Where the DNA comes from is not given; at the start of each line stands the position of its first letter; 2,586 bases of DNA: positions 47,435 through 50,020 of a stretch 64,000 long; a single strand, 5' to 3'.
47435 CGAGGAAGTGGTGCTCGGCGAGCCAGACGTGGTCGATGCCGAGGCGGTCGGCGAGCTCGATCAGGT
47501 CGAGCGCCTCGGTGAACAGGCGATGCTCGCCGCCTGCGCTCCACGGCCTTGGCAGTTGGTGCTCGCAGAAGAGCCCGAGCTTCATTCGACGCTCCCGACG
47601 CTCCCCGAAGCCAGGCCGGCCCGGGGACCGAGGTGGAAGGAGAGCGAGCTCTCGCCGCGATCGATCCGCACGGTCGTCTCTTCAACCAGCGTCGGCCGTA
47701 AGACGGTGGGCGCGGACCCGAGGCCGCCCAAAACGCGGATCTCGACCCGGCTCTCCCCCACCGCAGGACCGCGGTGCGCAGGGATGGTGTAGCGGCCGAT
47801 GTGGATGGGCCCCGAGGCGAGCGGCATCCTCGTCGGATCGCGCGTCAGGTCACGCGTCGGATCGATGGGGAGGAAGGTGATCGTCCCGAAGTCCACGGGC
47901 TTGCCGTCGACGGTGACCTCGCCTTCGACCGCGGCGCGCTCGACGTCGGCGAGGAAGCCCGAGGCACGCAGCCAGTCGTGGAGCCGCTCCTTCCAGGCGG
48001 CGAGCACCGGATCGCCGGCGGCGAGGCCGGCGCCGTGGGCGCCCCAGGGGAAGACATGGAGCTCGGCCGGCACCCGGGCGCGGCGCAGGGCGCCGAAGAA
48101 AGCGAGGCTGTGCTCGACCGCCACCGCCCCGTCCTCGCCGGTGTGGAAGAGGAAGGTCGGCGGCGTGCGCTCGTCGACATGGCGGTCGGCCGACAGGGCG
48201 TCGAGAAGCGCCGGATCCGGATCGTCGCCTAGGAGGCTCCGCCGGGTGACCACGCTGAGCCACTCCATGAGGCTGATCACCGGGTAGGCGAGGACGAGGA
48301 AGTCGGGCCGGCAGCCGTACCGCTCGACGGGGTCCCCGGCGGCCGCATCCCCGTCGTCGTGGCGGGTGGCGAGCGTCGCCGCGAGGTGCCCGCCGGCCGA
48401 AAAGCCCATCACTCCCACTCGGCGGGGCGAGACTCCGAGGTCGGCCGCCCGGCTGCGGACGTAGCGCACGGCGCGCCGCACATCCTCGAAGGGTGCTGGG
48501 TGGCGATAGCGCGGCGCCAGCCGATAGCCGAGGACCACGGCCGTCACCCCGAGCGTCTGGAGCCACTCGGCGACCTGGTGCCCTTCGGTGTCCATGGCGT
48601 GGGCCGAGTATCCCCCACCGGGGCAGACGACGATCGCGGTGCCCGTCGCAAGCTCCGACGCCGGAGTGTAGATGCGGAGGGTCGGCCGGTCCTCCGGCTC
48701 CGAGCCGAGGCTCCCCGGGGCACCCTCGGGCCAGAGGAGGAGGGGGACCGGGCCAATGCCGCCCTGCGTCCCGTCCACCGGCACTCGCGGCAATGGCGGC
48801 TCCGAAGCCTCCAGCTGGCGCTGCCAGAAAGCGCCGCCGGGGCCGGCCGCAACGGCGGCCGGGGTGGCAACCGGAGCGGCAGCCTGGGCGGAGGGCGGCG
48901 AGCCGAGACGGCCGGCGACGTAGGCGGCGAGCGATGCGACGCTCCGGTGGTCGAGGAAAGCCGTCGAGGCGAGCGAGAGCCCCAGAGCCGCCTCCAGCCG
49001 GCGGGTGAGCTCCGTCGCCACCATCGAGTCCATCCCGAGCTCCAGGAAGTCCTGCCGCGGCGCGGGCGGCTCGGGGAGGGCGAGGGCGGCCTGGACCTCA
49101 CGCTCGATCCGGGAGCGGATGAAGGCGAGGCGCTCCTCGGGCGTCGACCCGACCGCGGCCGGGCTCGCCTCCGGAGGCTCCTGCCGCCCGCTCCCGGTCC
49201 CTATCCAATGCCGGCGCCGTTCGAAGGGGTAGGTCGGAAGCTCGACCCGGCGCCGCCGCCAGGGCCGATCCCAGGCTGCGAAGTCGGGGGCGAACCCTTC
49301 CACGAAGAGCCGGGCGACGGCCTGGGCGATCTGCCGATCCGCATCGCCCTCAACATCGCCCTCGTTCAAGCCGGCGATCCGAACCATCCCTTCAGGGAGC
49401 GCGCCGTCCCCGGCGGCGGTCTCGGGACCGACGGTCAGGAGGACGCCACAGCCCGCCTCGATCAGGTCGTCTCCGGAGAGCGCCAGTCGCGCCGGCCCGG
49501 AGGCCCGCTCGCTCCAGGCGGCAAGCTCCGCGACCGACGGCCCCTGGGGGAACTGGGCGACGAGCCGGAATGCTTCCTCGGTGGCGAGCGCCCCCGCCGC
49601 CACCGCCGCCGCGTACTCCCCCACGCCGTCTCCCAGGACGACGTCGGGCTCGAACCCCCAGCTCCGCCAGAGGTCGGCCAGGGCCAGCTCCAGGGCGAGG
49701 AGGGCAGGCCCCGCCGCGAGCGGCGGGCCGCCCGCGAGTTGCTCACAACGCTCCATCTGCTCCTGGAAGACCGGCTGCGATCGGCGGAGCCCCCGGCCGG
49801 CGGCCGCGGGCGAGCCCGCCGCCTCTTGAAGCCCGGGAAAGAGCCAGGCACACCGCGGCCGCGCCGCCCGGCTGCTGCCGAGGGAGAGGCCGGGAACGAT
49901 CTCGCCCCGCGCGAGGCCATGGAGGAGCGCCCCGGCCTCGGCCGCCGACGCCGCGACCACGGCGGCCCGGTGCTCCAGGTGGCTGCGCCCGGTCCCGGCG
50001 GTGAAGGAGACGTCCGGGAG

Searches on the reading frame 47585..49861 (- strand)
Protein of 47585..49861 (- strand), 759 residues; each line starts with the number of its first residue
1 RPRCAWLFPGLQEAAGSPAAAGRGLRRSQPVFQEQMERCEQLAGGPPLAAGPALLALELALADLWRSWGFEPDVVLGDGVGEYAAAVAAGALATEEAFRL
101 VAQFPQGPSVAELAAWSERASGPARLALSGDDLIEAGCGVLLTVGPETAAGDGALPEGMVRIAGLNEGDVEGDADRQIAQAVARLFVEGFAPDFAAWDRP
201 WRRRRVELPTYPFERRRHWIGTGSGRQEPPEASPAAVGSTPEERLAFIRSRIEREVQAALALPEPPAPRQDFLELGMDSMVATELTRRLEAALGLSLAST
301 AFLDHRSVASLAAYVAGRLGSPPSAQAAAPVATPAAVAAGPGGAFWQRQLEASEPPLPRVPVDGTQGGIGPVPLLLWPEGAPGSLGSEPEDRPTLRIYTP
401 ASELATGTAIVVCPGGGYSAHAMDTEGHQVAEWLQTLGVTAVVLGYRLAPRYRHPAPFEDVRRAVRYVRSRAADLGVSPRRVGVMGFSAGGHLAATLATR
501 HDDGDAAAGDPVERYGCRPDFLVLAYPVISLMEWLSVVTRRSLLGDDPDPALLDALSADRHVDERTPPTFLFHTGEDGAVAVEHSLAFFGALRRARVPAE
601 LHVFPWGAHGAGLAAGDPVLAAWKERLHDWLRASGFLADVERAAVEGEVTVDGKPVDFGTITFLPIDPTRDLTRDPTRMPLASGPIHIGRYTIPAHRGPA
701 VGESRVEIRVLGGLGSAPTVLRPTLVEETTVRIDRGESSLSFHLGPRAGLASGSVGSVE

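Call 51: find_homologous_proteins(query=window:47585-49861:-, max_evalue=1e-10)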
Query window:47585-49861:- (759 aa): 59 proteins with E <= 1e-10 among 8000 candidates.
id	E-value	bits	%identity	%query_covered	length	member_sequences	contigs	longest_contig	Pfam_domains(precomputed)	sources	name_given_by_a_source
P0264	1.3e-121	425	54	49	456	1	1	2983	PF00326.28,PF07859.20,PF01738.25,PF20434.6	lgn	-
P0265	1.1e-118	416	56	46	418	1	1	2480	PF00326.28,PF07859.20,PF20434.6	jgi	jgi:acetyl esterase/lipase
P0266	3.3e-118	414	53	49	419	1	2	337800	PF00326.28,PF07859.20,PF20434.6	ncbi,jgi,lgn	jgi:acetyl esterase/lipase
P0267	7.3e-118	413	54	47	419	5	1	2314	PF00326.28,PF07859.20,PF20434.6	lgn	-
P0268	5.6e-117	410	56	47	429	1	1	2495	PF00326.28,PF07859.20,PF20434.6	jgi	jgi:acetyl esterase/lipase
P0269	1.7e-116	409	54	47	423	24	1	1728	PF00326.28,PF07859.20,PF20434.6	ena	-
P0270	4.2e-104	368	49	49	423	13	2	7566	PF00326.28,PF07859.20,PF20434.6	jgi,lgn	jgi:acetyl esterase/lipase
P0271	1.0e-103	366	48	49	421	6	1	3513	PF00326.28,PF07859.20,PF20434.6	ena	-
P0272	2.3e-99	352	49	49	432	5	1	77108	PF00326.28,PF07859.20,PF20434.6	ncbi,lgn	-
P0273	5.4e-97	344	59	35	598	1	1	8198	PF00326.28,PF07859.20,PF06439.19,PF20434.6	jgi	-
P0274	1.6e-95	339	53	39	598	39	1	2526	PF00326.28,PF07859.20,PF06439.19,PF01738.25,PF20434.6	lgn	-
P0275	7.6e-95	337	49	44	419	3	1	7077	PF00326.28,PF07859.20,PF20434.6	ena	-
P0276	1.6e-94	336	56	35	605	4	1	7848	PF00326.28,PF07859.20,PF06439.19,PF20434.6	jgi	jgi:acetyl esterase/lipase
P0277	2.9e-94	335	56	35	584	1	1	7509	PF00326.28,PF07859.20,PF06439.19,PF01738.25,PF20434.6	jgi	jgi:acetyl esterase/lipase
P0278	5.8e-93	331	55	37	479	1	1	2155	PF00326.28,PF07859.20,PF20434.6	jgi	jgi:acetyl esterase/lipase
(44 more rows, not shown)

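Call 52: find_encoding_contigs(protein=P0266, flank=8000, max_places=2)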
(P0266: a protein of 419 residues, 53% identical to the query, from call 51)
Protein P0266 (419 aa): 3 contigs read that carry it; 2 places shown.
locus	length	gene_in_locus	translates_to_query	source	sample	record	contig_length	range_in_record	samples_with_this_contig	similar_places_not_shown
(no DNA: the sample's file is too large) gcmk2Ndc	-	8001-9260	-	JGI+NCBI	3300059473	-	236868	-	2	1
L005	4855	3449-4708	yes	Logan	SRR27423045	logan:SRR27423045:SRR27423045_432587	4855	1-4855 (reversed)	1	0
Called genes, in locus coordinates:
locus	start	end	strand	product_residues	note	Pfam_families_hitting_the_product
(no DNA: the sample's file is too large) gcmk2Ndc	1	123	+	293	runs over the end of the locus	PF06182:ABC2_membrane_6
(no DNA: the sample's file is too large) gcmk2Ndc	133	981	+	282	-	PF06182:ABC2_membrane_6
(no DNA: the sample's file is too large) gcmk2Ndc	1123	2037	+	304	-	PF01040:UbiA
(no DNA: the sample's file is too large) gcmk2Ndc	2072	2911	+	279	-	PF01261:AP_endonuc_2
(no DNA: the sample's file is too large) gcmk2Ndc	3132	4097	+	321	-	PF01336:tRNA_anti-codon, PF01966:HD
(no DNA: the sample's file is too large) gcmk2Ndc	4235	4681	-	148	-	PF14588:YjgF_endoribonc, PF01042:Ribonuc_L-PSP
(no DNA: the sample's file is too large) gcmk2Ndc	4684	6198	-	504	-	PF07690:MFS_1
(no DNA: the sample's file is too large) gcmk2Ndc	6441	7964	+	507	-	-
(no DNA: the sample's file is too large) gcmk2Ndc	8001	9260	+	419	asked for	PF20434:BD-FAE, PF07859:Abhydrolase_3, PF00326:Peptidase_S9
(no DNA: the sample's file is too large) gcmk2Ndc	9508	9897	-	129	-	-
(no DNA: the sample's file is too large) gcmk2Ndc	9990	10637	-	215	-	-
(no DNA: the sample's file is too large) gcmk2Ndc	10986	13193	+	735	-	PF02518:HATPase_c, PF13589:HATPase_c_3 (weak), PF05833:NFACT_N (faint), PF09239:Topo-VIb_trans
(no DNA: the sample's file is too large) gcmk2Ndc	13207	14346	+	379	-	PF04406:TP6A_N, PF20768:Topo_VI_alpha, PF21180:TOP6A-Spo11_Toprim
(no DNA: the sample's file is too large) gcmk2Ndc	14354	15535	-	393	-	PF07719:TPR_2 (faint), PF12895:ANAPC3 (faint), PF13424:TPR_12 (faint), PF13428:TPR_14 (faint), PF13432:TPR_16 (faint), PF25060:ARM_TT21_2nd (faint), PF14559:TPR_19 (faint), PF25062:ARM_TT21_N (faint), +4 more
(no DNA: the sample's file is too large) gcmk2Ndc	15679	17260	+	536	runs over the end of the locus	PF01839:FG-GAP (faint), PF13517:FG-GAP_3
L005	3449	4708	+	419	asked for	PF20434:BD-FAE, PF07859:Abhydrolase_3, PF00326:Peptidase_S9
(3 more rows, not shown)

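Call 53: find_encoding_contigs(protein=P0272, flank=8000, max_places=2)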
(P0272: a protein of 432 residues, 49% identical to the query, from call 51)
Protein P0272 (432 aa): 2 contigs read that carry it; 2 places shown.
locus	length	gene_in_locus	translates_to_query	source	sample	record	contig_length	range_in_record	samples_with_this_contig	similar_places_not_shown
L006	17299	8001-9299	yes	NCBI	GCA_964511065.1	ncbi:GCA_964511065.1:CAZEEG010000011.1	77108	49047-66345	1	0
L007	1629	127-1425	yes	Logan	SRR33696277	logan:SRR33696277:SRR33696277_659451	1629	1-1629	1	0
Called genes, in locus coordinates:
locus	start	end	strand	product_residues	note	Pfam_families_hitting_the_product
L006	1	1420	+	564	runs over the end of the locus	PF13435:Cytochrome_C554, PF14522:Cytochrome_C7 (faint)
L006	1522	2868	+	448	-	PF01790:LGT, PF00595:PDZ, PF13180:PDZ_2, PF17820:PDZ_6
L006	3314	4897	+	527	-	PF13230:GATase_4 (weak), PF13522:GATase_6, PF13537:GATase_7, PF00156:Pribosyltran (weak)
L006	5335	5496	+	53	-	-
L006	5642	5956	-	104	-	-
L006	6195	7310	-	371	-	-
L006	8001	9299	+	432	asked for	PF20434:BD-FAE, PF07859:Abhydrolase_3, PF00326:Peptidase_S9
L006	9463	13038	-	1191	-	-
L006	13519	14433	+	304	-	PF01497:Peripla_BP_2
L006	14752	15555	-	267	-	-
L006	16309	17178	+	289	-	-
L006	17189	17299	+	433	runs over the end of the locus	PF01590:GAF, PF13185:GAF_2, PF13492:GAF_3, PF07228:SpoIIE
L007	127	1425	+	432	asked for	PF20434:BD-FAE, PF07859:Abhydrolase_3, PF00326:Peptidase_S9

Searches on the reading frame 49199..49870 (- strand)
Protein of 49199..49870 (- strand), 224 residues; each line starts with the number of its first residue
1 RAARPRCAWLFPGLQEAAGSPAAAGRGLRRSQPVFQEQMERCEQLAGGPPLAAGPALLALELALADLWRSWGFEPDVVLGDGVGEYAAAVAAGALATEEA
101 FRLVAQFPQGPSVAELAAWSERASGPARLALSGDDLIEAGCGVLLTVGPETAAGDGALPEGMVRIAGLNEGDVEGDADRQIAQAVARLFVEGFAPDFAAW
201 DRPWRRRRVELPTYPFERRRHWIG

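Call 39: search_protein_families(library=pfam, proteins=[window:49199-49870:-], max_evalue=0.01)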
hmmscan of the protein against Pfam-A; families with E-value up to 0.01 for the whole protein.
window:49199-49870:- (224 aa): 1 family
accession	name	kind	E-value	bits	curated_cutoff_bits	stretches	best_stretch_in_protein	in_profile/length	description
PF00698.26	Acyl_transf_1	-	1.4e-13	51.4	32.7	1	55-107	64-116/319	Acyl transferase domain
